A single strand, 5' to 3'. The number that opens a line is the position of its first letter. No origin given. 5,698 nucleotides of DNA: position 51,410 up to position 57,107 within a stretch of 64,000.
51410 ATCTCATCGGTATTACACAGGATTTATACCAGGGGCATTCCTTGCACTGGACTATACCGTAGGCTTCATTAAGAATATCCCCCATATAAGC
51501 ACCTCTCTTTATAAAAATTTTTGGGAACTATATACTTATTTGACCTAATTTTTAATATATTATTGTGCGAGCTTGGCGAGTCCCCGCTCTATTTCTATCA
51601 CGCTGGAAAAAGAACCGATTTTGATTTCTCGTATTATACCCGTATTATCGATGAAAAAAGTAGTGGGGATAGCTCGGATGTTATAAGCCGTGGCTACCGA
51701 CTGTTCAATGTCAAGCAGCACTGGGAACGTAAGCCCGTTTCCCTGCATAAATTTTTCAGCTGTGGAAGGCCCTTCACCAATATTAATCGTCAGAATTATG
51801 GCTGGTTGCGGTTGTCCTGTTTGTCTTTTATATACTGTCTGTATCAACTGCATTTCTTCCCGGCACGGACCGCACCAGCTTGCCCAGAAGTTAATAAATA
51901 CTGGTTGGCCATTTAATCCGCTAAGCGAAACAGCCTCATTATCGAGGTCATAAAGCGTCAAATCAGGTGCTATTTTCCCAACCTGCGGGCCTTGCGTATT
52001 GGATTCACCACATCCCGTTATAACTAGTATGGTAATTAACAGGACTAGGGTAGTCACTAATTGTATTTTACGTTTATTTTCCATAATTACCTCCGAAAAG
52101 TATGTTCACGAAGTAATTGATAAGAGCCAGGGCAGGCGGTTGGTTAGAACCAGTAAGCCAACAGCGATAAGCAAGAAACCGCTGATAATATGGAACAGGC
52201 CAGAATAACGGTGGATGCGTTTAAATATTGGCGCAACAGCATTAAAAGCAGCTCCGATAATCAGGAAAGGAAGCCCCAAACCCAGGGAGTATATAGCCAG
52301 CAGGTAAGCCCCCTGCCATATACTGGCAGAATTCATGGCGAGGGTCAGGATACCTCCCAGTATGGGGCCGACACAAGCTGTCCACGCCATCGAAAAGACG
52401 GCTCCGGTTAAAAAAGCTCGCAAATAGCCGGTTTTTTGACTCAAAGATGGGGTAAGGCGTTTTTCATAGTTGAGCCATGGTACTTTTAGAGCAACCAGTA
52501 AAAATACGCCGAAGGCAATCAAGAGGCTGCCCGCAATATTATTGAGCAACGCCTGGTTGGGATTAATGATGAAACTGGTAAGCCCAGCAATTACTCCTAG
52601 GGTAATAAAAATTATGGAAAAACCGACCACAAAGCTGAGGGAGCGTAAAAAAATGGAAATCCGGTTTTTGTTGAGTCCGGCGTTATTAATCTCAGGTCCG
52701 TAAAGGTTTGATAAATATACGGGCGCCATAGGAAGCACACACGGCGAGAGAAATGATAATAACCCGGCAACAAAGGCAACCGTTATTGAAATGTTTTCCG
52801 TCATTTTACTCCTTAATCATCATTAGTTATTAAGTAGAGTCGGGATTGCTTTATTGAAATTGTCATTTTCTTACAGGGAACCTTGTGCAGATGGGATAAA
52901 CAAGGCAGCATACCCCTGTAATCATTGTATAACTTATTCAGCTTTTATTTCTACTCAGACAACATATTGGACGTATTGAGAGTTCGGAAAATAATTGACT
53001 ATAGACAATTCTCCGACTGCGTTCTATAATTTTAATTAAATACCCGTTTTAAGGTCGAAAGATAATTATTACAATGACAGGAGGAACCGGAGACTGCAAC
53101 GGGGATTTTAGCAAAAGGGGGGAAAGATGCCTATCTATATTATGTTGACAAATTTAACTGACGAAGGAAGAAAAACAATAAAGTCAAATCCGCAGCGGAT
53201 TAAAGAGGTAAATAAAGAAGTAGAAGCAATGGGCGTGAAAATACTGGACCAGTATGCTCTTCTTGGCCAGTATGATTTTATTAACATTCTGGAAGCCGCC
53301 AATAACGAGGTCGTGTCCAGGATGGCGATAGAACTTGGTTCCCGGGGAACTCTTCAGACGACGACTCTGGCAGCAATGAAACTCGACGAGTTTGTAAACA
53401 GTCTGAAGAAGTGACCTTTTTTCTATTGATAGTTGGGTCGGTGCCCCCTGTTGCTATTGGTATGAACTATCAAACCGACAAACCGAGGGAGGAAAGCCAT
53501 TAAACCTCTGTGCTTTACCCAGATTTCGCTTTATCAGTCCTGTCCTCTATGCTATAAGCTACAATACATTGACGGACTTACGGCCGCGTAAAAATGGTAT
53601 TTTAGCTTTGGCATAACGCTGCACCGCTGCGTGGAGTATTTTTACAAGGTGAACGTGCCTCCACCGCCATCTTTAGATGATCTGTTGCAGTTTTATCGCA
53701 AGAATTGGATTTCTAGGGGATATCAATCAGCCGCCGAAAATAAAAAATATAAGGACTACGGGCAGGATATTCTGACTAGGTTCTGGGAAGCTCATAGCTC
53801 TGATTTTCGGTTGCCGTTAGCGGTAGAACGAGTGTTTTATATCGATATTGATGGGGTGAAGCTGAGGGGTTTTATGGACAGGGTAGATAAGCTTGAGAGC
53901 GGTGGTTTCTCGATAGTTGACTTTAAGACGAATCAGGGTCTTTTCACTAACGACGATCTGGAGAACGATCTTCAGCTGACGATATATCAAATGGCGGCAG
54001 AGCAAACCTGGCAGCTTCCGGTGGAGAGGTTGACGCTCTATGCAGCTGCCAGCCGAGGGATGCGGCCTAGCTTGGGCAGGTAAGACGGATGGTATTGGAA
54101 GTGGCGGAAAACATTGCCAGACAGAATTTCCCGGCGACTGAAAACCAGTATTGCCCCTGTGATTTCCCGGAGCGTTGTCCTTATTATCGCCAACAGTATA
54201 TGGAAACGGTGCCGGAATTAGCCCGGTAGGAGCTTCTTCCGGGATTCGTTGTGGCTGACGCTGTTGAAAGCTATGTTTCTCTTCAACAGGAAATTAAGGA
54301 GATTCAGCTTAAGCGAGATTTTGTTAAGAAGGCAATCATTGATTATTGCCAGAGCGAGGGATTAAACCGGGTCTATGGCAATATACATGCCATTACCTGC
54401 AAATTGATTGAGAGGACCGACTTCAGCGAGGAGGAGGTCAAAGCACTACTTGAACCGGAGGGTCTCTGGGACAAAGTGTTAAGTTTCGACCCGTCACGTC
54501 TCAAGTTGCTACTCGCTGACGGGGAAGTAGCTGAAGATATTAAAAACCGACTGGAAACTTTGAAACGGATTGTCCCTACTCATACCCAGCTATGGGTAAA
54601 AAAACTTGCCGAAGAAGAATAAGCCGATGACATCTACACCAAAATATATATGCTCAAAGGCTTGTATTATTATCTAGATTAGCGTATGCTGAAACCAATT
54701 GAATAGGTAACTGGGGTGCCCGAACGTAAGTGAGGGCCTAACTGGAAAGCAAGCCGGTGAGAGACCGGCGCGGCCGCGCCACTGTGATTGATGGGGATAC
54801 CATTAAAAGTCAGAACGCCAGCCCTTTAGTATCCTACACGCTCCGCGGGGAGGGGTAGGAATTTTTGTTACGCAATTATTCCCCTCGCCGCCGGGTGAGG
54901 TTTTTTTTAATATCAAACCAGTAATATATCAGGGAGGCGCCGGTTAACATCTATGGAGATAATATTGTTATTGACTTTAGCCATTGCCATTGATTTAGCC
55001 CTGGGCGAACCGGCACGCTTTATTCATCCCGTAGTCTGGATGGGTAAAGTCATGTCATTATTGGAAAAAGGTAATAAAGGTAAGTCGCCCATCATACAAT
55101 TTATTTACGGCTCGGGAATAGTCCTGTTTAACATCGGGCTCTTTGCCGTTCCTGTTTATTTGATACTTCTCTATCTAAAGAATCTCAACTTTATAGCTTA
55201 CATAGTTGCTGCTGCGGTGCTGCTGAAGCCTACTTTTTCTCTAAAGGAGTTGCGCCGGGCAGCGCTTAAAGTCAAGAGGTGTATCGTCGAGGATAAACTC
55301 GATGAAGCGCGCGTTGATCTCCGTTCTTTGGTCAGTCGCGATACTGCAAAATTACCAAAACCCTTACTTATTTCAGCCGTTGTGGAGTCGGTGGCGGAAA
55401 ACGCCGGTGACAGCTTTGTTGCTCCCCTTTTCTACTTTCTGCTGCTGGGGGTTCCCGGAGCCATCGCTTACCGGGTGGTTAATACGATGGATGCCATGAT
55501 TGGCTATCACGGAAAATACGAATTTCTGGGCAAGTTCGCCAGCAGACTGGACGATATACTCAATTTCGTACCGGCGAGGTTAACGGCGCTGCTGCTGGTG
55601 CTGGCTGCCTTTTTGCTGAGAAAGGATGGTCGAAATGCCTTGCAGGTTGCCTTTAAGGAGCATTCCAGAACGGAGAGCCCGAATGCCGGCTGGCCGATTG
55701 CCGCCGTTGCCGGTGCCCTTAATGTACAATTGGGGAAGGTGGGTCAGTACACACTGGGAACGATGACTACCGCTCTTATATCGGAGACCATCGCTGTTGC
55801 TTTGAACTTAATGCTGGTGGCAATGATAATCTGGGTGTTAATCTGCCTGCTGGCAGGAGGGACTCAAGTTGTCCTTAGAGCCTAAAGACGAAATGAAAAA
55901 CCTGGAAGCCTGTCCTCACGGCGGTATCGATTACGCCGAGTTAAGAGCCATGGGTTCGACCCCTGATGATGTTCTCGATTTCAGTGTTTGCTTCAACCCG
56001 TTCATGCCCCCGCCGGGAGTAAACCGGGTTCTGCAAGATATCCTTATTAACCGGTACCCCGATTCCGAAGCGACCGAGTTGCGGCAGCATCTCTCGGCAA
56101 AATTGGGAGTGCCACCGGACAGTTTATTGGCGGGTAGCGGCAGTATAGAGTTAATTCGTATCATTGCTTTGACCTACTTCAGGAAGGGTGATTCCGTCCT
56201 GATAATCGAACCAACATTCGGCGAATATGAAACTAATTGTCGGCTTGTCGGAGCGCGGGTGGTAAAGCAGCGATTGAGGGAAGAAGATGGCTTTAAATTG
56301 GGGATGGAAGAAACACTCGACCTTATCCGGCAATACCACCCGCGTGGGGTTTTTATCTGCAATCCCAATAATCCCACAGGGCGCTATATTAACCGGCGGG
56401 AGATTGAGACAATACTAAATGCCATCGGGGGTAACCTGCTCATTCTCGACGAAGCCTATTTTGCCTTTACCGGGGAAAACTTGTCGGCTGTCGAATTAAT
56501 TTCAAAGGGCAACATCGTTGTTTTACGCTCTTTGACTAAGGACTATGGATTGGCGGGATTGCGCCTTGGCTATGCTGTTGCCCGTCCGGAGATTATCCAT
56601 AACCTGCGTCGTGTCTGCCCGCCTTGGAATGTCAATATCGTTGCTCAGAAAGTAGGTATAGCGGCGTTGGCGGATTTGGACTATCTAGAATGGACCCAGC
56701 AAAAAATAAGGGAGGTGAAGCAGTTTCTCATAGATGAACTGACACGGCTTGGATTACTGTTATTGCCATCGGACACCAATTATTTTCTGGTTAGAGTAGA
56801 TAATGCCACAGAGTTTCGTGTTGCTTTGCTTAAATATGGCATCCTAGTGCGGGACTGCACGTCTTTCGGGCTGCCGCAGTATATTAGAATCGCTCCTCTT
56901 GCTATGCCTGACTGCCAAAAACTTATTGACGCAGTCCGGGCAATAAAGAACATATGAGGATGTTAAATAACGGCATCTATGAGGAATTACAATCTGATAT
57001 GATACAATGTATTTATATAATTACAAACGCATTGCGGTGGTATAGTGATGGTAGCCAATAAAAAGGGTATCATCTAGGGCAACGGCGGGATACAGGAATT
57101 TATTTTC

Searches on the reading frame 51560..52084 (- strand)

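Call 67: search_protein_families(library=pfam, proteins=[window:51560-52084:-], max_evalue=0.00001)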
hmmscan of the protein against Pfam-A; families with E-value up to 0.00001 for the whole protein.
window:51560-52084:- (174 aa): 5 families
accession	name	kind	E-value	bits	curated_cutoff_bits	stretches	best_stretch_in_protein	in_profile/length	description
PF00578.27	AhpC-TSA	-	5.2e-26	91.5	26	1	35-153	1-123/124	AhpC/TSA family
PF08534.16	Redoxin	-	3.7e-22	79.2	26.6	1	34-160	1-137/148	Redoxin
PF00085.26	Thioredoxin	-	2.5e-09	37.5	23.5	1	59-112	18-68/103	Thioredoxin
PF13905.12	Thioredoxin_8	-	2.2e-08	34.7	27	1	59-149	1-92/94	Thioredoxin-like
PF13098.12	Thioredoxin_2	-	5e-06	27.2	27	1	58-151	4-88/104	Thioredoxin-like domain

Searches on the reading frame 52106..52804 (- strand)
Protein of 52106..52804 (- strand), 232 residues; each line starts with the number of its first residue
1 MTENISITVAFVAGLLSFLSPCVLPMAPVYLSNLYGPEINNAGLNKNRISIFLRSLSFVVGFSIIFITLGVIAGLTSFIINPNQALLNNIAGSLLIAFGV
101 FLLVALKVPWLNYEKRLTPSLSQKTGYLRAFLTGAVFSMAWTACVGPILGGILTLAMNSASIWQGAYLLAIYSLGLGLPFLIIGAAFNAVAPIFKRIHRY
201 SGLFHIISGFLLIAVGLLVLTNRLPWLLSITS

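Call 67: search_protein_families(library=pfam, proteins=[window:52106-52804:-], max_evalue=0.00001)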
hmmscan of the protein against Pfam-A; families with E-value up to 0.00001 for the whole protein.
window:52106-52804:- (232 aa): 2 families
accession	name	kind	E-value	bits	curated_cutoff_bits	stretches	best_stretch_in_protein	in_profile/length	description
PF02683.22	DsbD_TM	-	5.7e-20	72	27.1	1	7-220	5-215/219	Cytochrome C biogenesis protein transmembrane domain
PF13386.12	DsbD_2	-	3.8e-10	40.4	24.9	1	10-210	2-198/199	Cytochrome C biogenesis protein transmembrane region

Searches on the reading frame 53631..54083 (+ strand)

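Call 67: search_protein_families(library=pfam, proteins=[window:53631-54083:+], max_evalue=0.00001)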
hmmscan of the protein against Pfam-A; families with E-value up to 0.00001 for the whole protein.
window:53631-54083:+ (150 aa): 1 family
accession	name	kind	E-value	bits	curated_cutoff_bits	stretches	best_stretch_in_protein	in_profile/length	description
PF12705.13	PDDEXK_1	-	3.9e-16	60.2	22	1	2-132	46-178/247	PD-(D/E)XK nuclease superfamily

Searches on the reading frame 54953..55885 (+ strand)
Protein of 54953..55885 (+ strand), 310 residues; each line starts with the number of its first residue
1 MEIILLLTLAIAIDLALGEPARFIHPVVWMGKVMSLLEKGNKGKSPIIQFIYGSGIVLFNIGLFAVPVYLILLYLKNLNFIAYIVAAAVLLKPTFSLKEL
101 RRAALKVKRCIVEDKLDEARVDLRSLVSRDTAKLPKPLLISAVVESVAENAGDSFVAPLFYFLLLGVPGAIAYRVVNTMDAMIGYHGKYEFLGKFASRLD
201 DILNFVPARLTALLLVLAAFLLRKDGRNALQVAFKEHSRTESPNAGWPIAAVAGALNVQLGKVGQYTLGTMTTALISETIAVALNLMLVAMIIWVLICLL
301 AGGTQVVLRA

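Call 67: search_protein_families(library=pfam, proteins=[window:54953-55885:+], max_evalue=0.00001)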
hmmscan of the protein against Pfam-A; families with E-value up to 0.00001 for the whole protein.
window:54953-55885:+ (310 aa): 1 family
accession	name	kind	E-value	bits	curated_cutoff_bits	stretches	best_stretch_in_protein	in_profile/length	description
PF03186.18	CobD_Cbib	-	2.8e-85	286.5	34.4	1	7-273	1-259/282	CobD/Cbib protein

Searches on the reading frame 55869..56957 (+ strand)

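Call 67: search_protein_families(library=pfam, proteins=[window:55869-56957:+], max_evalue=0.00001)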
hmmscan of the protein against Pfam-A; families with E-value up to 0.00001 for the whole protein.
window:55869-56957:+ (362 aa): 1 family
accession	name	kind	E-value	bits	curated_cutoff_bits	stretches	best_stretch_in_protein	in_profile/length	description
PF00155.27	Aminotran_1_2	-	3.8e-57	194.5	19.7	1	36-356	4-358/361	Aminotransferase class I and II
